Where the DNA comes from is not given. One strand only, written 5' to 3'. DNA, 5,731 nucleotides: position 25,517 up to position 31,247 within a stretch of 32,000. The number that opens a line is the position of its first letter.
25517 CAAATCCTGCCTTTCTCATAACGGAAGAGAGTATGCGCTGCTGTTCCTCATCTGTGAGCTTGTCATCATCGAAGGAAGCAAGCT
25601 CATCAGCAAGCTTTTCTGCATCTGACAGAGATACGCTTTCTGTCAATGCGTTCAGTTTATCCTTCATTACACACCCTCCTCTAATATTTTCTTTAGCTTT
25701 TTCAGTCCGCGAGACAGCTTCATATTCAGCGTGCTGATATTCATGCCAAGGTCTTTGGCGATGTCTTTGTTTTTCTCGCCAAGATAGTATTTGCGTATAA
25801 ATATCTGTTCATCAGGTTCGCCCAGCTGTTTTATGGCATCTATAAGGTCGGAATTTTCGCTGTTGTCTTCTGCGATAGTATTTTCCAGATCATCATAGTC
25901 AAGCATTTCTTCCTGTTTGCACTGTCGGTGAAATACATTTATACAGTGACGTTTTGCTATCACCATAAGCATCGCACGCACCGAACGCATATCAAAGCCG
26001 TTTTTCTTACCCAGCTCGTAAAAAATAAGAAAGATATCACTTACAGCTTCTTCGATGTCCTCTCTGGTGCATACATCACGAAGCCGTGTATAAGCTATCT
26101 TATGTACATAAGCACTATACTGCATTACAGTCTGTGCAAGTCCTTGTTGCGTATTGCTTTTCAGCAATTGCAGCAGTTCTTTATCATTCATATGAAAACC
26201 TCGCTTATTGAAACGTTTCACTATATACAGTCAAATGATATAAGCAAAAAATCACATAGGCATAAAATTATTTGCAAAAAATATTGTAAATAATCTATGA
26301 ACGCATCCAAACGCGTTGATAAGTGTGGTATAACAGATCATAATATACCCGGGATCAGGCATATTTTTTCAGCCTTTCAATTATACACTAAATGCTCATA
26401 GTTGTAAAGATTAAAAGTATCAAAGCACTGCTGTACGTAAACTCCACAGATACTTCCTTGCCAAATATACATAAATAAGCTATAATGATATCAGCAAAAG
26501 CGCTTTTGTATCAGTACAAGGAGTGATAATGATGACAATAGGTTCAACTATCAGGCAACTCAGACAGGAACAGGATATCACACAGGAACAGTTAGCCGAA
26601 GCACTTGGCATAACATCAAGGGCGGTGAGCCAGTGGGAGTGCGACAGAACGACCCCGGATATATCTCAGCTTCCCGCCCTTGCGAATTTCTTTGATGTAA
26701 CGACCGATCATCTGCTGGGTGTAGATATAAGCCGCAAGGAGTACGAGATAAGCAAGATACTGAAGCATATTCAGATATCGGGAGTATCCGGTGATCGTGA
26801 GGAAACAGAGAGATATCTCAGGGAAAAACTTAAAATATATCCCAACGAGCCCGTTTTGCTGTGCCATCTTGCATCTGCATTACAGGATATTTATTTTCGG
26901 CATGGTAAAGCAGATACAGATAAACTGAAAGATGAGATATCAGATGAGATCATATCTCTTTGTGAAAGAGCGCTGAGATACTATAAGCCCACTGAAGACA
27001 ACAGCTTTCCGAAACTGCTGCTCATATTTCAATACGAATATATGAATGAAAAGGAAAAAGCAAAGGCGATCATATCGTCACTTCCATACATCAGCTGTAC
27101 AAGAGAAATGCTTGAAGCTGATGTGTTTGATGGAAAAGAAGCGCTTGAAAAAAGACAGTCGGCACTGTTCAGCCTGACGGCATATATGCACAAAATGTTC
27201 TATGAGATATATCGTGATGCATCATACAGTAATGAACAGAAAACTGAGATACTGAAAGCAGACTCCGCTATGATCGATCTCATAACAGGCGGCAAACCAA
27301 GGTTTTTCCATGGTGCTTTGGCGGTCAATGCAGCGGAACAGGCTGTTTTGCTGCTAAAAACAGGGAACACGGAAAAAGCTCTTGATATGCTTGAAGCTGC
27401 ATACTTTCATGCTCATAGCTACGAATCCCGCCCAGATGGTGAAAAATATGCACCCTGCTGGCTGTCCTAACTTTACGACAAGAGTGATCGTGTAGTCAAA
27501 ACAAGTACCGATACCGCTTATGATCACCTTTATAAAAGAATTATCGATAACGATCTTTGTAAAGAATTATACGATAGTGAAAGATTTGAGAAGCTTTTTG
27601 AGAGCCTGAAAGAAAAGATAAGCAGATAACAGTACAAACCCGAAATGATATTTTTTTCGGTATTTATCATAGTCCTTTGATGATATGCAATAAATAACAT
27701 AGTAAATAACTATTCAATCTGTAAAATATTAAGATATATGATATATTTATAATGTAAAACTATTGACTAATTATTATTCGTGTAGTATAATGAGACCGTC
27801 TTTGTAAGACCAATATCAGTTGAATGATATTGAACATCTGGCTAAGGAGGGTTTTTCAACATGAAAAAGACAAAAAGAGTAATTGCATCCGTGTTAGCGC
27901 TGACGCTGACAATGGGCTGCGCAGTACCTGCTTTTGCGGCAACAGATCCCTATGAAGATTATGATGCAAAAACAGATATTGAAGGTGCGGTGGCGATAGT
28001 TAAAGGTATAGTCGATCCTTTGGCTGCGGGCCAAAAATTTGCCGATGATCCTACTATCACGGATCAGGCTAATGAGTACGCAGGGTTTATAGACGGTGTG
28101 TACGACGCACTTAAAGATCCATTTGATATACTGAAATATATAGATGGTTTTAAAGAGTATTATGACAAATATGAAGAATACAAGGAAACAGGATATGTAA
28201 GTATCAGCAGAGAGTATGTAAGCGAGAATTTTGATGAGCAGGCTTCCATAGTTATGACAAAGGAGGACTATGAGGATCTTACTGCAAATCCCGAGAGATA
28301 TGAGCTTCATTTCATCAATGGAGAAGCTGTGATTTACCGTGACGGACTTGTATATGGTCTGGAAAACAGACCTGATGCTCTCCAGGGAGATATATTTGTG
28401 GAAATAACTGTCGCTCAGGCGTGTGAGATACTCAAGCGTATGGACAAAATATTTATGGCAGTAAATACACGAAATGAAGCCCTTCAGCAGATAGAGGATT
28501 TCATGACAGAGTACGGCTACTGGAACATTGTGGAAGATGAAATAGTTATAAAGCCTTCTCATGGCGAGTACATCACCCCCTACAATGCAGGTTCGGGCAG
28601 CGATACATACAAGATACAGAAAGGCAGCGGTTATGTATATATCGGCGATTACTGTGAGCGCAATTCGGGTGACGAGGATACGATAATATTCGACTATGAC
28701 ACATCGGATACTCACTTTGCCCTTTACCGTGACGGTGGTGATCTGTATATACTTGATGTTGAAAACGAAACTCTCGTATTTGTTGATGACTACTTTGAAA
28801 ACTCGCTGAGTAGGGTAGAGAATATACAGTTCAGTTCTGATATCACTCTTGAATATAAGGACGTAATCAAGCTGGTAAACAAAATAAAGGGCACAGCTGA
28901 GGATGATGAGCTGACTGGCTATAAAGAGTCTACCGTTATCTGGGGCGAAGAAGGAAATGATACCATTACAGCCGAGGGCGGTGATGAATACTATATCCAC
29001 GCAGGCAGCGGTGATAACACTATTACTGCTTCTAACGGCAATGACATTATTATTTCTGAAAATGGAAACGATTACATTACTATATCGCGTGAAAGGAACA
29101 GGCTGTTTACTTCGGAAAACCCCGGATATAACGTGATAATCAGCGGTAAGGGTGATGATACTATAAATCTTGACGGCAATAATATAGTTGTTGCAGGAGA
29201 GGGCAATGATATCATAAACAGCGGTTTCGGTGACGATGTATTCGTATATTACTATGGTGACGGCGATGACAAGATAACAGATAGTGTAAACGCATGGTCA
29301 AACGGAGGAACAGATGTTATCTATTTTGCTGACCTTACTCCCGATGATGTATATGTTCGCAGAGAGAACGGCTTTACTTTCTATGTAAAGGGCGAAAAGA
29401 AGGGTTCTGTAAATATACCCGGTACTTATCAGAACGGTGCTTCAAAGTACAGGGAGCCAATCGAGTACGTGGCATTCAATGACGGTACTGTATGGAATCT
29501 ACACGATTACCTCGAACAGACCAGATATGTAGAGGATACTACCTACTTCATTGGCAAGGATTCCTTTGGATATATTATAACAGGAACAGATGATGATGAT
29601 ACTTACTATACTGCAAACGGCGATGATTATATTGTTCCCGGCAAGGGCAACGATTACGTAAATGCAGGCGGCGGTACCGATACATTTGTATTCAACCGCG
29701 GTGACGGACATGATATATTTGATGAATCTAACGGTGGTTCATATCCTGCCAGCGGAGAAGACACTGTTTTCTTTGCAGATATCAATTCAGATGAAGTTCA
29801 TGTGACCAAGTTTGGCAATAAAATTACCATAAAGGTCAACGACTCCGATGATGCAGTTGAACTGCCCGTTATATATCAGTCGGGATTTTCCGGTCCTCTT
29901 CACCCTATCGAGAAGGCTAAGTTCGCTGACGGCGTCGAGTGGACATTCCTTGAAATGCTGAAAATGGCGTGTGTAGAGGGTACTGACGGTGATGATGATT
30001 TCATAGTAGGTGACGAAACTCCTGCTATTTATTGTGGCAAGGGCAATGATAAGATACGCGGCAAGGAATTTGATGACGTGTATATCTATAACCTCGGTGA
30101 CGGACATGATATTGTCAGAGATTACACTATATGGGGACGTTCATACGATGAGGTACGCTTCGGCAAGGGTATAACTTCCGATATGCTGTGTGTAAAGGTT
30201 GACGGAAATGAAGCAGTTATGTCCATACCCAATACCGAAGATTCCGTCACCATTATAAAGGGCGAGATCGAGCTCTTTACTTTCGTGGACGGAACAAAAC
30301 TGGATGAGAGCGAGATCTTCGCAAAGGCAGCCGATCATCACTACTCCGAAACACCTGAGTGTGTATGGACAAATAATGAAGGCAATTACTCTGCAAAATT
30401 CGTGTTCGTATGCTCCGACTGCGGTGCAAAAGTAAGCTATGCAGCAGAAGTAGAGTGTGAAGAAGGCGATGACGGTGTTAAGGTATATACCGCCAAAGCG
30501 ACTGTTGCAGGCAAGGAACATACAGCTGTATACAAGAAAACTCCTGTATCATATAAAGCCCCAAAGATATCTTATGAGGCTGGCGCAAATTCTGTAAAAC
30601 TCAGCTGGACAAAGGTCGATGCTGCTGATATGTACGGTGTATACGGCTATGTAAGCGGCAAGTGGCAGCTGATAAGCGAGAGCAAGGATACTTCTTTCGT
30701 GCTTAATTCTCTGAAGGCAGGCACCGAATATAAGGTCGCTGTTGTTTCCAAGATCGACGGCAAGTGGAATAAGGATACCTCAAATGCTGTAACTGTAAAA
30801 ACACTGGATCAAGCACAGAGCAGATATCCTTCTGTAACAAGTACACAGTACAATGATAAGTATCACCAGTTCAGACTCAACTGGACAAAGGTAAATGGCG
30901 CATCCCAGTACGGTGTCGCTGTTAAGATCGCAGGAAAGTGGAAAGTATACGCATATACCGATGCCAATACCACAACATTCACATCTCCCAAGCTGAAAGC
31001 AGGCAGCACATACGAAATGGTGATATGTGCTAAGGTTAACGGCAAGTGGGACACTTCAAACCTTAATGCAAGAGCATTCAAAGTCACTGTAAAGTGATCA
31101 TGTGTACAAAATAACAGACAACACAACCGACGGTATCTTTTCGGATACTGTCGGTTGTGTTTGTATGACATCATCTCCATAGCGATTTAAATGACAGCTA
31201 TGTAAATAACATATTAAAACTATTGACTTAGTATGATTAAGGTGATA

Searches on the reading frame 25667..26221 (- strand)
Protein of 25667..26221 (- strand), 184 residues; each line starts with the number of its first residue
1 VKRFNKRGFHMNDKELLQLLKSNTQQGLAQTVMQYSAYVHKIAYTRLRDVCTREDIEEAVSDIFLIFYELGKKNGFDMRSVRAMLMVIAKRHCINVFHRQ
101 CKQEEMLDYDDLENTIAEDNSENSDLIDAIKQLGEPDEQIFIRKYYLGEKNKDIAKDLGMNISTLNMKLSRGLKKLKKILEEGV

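Call 4: search_protein_families(library=pfam, proteins=[window:25667-26221:-], max_evalue=0.01)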
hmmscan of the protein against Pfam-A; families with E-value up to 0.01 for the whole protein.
window:25667-26221:- (184 aa): 3 families
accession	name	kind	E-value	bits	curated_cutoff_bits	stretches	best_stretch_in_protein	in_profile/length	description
PF08281.18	Sigma70_r4_2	-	2.3e-10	40.4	25.7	1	126-176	4-54/54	Sigma-70, region 4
PF12643.12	MazG-like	-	9.7e-05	23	27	0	52-90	30-68/85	MazG-like family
PF04542.20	Sigma70_r2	-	0.0081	16.4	24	0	32-99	2-67/71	Sigma-70 region 2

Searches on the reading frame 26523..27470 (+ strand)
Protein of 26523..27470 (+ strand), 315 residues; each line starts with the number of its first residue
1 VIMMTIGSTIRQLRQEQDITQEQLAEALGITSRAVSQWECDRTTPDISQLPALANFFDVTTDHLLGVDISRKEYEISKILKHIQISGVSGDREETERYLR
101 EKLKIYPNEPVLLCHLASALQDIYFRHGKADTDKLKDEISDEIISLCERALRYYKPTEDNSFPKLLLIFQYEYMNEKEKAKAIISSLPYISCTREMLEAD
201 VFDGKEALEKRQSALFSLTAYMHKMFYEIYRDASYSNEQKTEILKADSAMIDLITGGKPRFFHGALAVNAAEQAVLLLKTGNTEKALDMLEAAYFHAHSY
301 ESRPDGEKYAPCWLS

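Call 4: search_protein_families(library=pfam, proteins=[window:26523-27470:+], max_evalue=0.01)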
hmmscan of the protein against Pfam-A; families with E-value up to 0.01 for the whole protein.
window:26523-27470:+ (315 aa): 10 families
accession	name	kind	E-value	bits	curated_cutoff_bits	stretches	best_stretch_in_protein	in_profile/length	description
PF01381.28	HTH_3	-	2.4e-14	53.5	23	1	10-64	1-55/55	Helix-turn-helix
PF12844.13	HTH_19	-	1.8e-09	37.8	30.2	1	7-65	1-59/64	Helix-turn-helix domain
PF13560.12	HTH_31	-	4.6e-09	36.9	27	1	6-62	2-59/64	Helix-turn-helix domain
PF14549.12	P22_Cro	-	0.00028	21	30.2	1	21-38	12-29/60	DNA-binding transcriptional regulator Cro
PF13443.12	HTH_26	-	0.00032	21.3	22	1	10-65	2-58/63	Cro/C1-type HTH DNA-binding domain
PF13428.12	TPR_14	-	0.00042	21.2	23.5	0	89-118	14-43/44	Tetratricopeptide repeat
PF04545.22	Sigma70_r4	-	0.00077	19.4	24.1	1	12-38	14-40/50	Sigma-70, region 4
PF15943.11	YdaS_toxin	-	0.0022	18.2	30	1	21-39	11-29/65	Bacterial toxin YdaS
PF13412.12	HTH_24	-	0.0025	17.8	21.9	1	10-36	9-35/48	Winged helix-turn-helix DNA-binding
PF08279.18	HTH_11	-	0.0052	17.1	25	0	10-36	6-33/55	HTH domain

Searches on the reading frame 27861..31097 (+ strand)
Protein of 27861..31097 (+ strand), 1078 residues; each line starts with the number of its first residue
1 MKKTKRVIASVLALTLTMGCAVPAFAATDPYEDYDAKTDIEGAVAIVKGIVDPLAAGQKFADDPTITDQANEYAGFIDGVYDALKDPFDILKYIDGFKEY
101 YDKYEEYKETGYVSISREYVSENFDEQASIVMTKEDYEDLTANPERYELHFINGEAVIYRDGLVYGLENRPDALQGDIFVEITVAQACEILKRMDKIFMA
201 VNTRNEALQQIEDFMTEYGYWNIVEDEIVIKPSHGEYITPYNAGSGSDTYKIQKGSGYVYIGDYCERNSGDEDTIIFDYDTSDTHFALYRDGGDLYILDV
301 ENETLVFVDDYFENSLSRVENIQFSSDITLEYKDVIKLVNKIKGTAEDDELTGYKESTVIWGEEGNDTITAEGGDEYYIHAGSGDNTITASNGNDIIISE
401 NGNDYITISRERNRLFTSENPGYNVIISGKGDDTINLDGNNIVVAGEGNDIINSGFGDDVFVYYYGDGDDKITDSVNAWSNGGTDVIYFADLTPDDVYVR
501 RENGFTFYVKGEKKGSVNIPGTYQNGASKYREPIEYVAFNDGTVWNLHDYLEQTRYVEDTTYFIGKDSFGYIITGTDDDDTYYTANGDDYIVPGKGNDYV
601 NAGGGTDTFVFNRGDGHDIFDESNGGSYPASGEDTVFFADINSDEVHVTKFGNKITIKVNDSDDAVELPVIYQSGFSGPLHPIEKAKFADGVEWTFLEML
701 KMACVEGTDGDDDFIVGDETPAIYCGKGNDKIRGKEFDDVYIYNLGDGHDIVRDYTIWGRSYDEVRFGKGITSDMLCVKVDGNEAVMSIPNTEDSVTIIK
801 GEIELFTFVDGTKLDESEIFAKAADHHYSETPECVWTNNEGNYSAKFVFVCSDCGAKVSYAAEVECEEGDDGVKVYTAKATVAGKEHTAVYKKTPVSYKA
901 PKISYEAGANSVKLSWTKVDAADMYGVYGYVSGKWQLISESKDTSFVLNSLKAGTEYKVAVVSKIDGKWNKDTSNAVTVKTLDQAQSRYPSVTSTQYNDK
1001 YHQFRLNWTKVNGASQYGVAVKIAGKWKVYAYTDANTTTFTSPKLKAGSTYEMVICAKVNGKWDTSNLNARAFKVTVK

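Call 4: search_protein_families(library=pfam, proteins=[window:27861-31097:+], max_evalue=0.01)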
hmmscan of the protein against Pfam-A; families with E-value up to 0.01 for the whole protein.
window:27861-31097:+ (1078 aa): 5 families
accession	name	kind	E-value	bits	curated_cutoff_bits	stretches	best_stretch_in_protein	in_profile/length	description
PF06594.17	HCBP_related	-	1.7e-15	57.1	21.4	1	515-547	11-40/42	Haemolysin-type calcium binding protein related domain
PF00353.25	HemolysinCabind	-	4.8e-09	36.5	23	1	379-406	9-36/36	RTX calcium-binding nonapeptide repeat (4 copies)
PF00041.27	fn3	-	2.5e-07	31.3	25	1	906-978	10-82/84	Fibronectin type III domain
PF21910.2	GH85_C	-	3.8e-06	27.7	27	1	906-952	13-60/95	GH85 endohexosaminidases, C-terminal domain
PF24942.1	Fn3_Dep-1_1st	-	0.0023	18.4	26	0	985-1061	9-81/96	Dep-1 first Fn3-like domain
